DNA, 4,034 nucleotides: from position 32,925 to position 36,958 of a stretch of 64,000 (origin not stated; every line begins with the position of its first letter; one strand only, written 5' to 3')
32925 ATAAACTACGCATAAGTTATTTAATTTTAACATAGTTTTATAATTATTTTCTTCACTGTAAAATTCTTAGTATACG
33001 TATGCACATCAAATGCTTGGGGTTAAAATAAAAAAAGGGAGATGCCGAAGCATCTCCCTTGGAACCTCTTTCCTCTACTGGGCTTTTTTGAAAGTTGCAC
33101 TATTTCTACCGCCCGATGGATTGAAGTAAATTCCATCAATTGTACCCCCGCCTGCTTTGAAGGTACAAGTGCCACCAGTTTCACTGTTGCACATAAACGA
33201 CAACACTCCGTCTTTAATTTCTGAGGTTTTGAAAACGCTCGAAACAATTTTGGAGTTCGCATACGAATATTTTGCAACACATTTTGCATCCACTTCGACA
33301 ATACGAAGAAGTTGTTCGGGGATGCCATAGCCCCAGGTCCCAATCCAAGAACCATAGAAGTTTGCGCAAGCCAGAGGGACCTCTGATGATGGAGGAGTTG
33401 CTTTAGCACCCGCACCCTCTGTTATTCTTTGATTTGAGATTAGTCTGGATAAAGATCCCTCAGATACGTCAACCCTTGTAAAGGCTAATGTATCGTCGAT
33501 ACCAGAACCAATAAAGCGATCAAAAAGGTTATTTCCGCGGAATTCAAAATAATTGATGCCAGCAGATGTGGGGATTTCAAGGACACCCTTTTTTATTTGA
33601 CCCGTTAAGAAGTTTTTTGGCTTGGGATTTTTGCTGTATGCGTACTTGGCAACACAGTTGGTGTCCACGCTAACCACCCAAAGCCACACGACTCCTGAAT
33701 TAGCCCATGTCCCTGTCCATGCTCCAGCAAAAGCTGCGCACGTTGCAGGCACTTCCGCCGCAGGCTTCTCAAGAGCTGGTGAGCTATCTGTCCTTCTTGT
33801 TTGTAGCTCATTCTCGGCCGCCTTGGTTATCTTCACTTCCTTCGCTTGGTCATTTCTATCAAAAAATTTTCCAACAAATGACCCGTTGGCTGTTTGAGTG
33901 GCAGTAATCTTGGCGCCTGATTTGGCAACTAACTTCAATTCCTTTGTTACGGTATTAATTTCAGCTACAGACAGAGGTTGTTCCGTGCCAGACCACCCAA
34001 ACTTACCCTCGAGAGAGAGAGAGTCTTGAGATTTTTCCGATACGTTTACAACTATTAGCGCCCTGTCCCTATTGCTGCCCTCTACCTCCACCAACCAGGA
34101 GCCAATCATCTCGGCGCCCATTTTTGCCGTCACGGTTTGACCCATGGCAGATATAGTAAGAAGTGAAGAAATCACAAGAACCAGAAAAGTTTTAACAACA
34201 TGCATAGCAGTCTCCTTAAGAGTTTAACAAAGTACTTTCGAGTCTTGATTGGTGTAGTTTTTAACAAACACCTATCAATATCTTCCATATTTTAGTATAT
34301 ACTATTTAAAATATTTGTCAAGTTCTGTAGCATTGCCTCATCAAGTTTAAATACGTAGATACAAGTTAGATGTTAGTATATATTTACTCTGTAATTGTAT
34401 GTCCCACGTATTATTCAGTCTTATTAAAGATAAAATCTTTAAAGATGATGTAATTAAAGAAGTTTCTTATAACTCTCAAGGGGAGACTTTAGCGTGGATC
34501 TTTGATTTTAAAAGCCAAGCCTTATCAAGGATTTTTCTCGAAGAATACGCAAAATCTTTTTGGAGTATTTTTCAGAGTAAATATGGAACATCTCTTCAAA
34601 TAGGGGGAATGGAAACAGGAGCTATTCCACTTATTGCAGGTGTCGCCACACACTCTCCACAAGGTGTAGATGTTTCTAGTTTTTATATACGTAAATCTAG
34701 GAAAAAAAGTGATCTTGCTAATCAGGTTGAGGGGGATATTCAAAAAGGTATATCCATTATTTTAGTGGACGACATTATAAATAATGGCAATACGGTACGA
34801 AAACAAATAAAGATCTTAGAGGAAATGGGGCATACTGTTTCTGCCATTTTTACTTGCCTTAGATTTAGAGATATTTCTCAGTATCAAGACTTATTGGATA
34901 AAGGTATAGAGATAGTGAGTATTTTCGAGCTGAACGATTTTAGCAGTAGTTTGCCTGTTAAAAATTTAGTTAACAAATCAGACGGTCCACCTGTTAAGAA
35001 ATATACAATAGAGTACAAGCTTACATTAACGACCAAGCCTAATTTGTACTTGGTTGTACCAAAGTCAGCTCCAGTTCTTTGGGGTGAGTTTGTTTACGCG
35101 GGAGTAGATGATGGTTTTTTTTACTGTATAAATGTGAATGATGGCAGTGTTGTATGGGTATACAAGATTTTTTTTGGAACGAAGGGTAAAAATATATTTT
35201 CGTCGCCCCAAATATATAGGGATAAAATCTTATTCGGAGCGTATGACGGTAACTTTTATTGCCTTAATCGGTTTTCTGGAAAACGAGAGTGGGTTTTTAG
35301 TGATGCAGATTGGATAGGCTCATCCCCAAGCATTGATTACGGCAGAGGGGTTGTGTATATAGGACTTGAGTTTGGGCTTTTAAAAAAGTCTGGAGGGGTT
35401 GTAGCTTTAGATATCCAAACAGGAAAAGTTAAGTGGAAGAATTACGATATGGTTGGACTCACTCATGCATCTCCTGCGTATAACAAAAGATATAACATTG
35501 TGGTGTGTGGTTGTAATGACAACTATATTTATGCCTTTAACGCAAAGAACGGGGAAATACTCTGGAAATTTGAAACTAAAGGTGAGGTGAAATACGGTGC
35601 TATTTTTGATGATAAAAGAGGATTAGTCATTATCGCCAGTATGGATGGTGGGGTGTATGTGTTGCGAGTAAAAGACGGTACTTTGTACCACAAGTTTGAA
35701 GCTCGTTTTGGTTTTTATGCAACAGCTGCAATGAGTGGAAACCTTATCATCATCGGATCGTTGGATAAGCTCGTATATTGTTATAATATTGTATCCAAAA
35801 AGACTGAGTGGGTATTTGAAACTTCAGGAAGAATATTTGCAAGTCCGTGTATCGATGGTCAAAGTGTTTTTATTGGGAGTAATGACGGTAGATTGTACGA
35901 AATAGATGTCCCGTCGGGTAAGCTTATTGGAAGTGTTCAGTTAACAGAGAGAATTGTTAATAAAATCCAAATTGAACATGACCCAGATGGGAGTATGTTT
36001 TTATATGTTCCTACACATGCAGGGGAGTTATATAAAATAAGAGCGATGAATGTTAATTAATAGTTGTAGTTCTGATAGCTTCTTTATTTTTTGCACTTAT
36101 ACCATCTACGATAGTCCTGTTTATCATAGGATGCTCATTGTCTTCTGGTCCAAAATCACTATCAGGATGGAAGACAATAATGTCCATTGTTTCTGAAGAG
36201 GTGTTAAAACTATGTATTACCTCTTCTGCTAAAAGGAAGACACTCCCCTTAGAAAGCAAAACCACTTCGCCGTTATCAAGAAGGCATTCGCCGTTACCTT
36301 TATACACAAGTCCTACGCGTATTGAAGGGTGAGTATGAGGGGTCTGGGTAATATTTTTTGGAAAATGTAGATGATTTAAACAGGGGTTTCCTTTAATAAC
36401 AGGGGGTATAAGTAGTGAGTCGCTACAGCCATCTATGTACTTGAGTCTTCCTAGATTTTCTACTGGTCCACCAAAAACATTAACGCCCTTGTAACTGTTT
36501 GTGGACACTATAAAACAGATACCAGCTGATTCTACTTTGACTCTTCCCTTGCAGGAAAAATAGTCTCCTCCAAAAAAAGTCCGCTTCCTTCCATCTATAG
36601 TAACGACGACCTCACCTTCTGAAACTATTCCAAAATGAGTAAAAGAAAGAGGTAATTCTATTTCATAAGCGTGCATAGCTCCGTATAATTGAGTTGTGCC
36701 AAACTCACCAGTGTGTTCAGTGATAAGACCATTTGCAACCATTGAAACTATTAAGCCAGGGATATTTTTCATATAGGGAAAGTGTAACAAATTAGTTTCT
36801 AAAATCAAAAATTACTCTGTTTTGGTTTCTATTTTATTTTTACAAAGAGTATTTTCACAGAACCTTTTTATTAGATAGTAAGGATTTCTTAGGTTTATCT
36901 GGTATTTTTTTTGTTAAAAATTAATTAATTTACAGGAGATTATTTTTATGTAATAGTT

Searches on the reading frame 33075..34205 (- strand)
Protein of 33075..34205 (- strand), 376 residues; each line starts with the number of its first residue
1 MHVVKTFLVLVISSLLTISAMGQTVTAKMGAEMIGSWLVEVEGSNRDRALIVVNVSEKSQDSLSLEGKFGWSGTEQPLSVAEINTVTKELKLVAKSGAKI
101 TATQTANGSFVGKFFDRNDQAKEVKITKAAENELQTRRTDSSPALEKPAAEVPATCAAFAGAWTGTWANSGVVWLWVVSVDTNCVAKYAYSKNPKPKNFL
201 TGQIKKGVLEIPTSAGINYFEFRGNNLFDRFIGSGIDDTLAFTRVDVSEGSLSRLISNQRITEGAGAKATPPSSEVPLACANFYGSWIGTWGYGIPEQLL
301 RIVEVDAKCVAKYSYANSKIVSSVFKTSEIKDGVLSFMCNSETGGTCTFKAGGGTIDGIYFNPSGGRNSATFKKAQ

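Call 3: search_protein_families(library=pfam, proteins=[window:33075-34205:-], max_evalue=0.01)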
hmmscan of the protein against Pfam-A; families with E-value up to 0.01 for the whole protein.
window:33075-34205:- (376 aa): 1 family
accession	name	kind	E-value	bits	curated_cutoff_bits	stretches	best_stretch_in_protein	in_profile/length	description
PF12151.13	MVL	-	0.0025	18.2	25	0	153-170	9-26/36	Mannan-binding protein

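Call 4: search_protein_families(library=ncbifam, proteins=[window:33075-34205:-], max_evalue=0.01)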
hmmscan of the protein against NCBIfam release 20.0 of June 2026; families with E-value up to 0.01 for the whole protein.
window:33075-34205:- (376 aa): 0 families

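Call 34: search_protein_families(library=padloc, proteins=[window:33075-34205:-], max_evalue=0.01)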
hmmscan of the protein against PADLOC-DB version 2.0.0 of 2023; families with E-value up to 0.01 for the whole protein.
window:33075-34205:- (376 aa): 0 families

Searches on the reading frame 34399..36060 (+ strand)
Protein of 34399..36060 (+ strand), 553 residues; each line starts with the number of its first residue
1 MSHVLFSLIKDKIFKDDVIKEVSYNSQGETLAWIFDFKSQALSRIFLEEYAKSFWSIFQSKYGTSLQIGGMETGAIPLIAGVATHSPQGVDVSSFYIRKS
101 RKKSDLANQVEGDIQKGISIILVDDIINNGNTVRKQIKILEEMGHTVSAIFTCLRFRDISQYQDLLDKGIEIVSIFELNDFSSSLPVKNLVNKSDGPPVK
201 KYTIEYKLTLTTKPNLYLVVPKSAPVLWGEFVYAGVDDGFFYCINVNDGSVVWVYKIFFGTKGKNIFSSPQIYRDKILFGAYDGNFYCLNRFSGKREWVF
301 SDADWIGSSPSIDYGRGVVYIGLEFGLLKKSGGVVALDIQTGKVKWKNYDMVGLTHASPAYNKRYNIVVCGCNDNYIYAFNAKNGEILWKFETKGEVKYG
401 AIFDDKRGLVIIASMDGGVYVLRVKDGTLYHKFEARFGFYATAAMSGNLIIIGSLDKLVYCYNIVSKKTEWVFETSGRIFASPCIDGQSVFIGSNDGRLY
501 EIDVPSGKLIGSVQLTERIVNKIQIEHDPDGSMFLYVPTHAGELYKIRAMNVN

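Call 3: search_protein_families(library=pfam, proteins=[window:34399-36060:+], max_evalue=0.01)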
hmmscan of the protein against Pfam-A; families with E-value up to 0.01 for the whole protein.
window:34399-36060:+ (553 aa): 15 families
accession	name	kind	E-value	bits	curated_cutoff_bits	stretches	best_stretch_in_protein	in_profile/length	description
PF13570.13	Beta-prop_ACSF4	-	8.1e-52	177.1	133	2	330-549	27-243/329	Beta-alanine-activating enzyme, beta-propeller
PF13360.13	PQQ_2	-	2.2e-25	90.1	27.6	2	374-521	2-153/233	Outer membrane protein assembly factor BamB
PF23414.1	Beta-prop_EML_2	-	1.1e-08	35.2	90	1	361-466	6-112/266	Echinoderm microtubule-associated protein second beta-propeller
PF25174.1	Beta-prop_THOC3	-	2.9e-08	33.5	305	2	359-463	94-199/272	THOC3 beta-propeller domain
PF00156.33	Pribosyltran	-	1.7e-06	27.9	26.3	1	51-150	16-119/158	Phosphoribosyl transferase domain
PF25171.1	Beta-prop_WDR36-Utp21_1st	-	2.6e-06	27.5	80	1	264-432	110-230/266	WDR36/Utp21 first beta-propeller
PF01011.28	PQQ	-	6.4e-06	25.6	26.7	0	333-347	269-283/595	Glucose/ethanol/alcohol dehydrogenase, beta-propeller domain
PF25292.1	Beta-prop_CGLA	-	1.2e-05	25.4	26.8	0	384-461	17-101/316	Lambda-carrageenase beta-propeller domain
PF24796.1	WDR55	-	0.00019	21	200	1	331-528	74-275/296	WDR55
PF12894.13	ANAPC4_WD40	-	0.00045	20.8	22.9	0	361-434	3-77/91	Anaphase-promoting complex subunit 4 WD40 domain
PF24807.1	WD40_CDC20-Fz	-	0.00045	20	200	0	366-472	21-128/292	CDC20/Fizzy WD40 domain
PF24814.1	WD40_Prp19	-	0.0005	19.6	320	0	363-468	17-124/281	Prp19 WD40 domain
PF25172.1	Beta-prop_WDR3_2nd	-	0.00089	19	140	0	487-531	50-94/293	WDR3 second beta-propeller domain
PF24805.1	EIF3I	-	0.0053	16.4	200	0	486-529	157-200/324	EIF3I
PF25175.1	Beta-prop_WDR5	-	0.0061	16.3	250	0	363-421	62-120/296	WDR5 beta-propeller domain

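Call 4: search_protein_families(library=ncbifam, proteins=[window:34399-36060:+], max_evalue=0.01)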
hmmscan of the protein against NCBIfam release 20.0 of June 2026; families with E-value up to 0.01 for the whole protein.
window:34399-36060:+ (553 aa): 29 families (the best 25 are shown)
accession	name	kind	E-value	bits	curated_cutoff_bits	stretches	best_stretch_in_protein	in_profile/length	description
TIGR03300.1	assembly_YfgL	equivalog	1.2e-25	90.1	285.2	3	268-394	59-174/377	outer membrane protein assembly factor BamB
NF008351.0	PRK11138.1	equivalog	9.7e-17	60.5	423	3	330-433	77-186/394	outer membrane protein assembly factor BamB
NF053615.1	SerThrKinAfsKStmc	equivalog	7.6e-16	57.9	1300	2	334-507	630-804/809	protein serine/threonine kinase AfsK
TIGR00336.1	pyrE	equivalog_domain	1.6e-15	57.3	106.8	1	65-180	55-172/173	orotate phosphoribosyltransferase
TIGR03075.1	PQQ_enz_alc_DH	subfamily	1.9e-14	53.2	480.05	2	311-395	419-505/530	PQQ-dependent dehydrogenase, methanol/ethanol family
TIGR04528.1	acido_non_PQQ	subfamily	4.6e-12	45.5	650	2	321-402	391-470/493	acido-empty-quinoprotein group A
NF001729.0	PRK00455.1-3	equivalog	3.1e-08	33.3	245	1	67-175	80-185/231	orotate phosphoribosyltransferase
NF004034.0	PRK05500.1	equivalog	2.8e-07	29.5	656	1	67-194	347-469/478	bifunctional orotidine-5'-phosphate decarboxylase/orotate phosphoribosyltransferase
NF010382.0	PRK13809.1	equivalog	3.6e-07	29.8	208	1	90-196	89-196/210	orotate phosphoribosyltransferase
NF002634.0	PRK02304.1-3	equivalog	4.4e-06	26.5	170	1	113-178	114-179/182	adenine phosphoribosyltransferase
TIGR01251.1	ribP_PPkin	subfamily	1.6e-05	24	113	1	87-145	178-238/309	ribose-phosphate diphosphokinase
NF002095.0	PRK00934.1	equivalog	4.8e-05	22.6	296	1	74-146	165-234/287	ribose-phosphate diphosphokinase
NF002620.0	PRK02277.1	subfamily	7.2e-05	22.5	115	1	49-152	71-176/201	orotate phosphoribosyltransferase-like protein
NF009211.0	PRK12560.1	equivalog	8.5e-05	22.4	188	1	113-178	110-176/187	adenine phosphoribosyltransferase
TIGR01367.1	pyrE_Therm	equivalog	0.0002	21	150.25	1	92-178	82-162/187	orotate phosphoribosyltransferase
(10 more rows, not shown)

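Call 34: search_protein_families(library=padloc, proteins=[window:34399-36060:+], max_evalue=0.01)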
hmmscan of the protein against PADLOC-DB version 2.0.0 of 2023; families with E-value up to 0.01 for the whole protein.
window:34399-36060:+ (553 aa): 2 families
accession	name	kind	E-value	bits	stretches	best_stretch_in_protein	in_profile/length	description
PDLC02935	PRTase_III-A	-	0.00016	19.1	1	98-158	109-169/290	-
PDLC02932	PRTase_III-A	-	0.007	13.9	0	112-179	122-191/271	-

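Call 78: search_solved_structures(query=window:34399-36060:+, max_evalue=0.001)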
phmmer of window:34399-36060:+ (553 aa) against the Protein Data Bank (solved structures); distinct sequences matched with E-value up to 0.001: 69 (the best 60 are shown).
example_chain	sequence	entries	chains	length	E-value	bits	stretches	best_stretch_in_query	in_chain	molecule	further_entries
8prj_A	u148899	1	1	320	2.9e-44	154.4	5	342-398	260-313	v31Bagel8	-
6tjg_A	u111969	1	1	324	6e-32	113.7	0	470-503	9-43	Cake8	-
6tjf_A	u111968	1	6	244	8.4e-25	90.1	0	469-503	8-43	Cake6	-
8prs_A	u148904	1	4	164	6.5e-23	83.9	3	342-397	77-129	nvBagel4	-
8pra_A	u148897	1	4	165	1.2e-22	83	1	341-503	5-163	Cell surface protein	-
6tje_A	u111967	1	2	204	4.9e-21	77.7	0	469-503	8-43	Cake5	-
3hxj_A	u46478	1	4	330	7.4e-21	77.1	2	231-326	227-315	Pyrrolo-quinoline quinone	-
7awy_A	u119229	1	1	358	6.7e-20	73.9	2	231-393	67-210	Scone-R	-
7awz_A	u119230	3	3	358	1.5e-19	72.8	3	231-394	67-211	Scone-E | SconeE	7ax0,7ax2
6tjd_A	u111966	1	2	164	5e-17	64.4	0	469-503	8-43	Cake4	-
6tjc_A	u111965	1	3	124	9.9e-13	50.3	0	469-503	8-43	Cake3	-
8prd_A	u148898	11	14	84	3.1e-11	45.3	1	353-397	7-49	Cell surface protein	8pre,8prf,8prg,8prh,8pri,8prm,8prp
8pro_A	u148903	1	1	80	3.9e-11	45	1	353-397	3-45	Cell surface protein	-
7nri_B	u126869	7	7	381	6.5e-11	44.3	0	190-293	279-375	Outer membrane protein assembly factor BamB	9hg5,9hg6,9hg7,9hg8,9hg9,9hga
6lyq_B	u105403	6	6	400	8.2e-11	43.9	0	190-293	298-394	Outer membrane protein assembly factor BamB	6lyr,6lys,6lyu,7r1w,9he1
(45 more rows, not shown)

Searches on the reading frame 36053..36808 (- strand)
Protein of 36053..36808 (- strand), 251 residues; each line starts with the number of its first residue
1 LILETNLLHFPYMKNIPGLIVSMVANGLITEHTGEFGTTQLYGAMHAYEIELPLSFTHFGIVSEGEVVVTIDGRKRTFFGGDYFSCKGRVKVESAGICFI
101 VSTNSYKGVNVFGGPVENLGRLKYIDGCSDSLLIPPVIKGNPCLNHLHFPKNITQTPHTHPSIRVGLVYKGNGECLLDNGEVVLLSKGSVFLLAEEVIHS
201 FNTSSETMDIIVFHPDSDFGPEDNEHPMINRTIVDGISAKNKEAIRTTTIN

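Call 3: search_protein_families(library=pfam, proteins=[window:36053-36808:-], max_evalue=0.01)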
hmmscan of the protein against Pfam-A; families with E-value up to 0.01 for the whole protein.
window:36053-36808:- (251 aa): 2 families
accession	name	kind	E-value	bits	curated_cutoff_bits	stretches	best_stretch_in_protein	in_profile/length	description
PF07883.17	Cupin_2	-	5.4e-10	39.3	27.2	1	149-212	5-68/70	Cupin domain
PF02311.25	AraC_binding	-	1.6e-09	38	21.1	1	144-206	6-66/135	AraC-like ligand binding domain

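Call 4: search_protein_families(library=ncbifam, proteins=[window:36053-36808:-], max_evalue=0.01)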
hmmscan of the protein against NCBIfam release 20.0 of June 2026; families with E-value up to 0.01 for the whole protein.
window:36053-36808:- (251 aa): 1 family
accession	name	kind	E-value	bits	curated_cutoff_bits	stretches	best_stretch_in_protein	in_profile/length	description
NF007408.0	PRK09943.1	equivalog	0.0048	16.5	211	0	59-103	131-179/185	HTH-type transcriptional regulator PuuR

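Call 34: search_protein_families(library=padloc, proteins=[window:36053-36808:-], max_evalue=0.01)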
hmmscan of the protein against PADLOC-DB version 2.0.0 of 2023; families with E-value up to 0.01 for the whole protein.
window:36053-36808:- (251 aa): 0 families
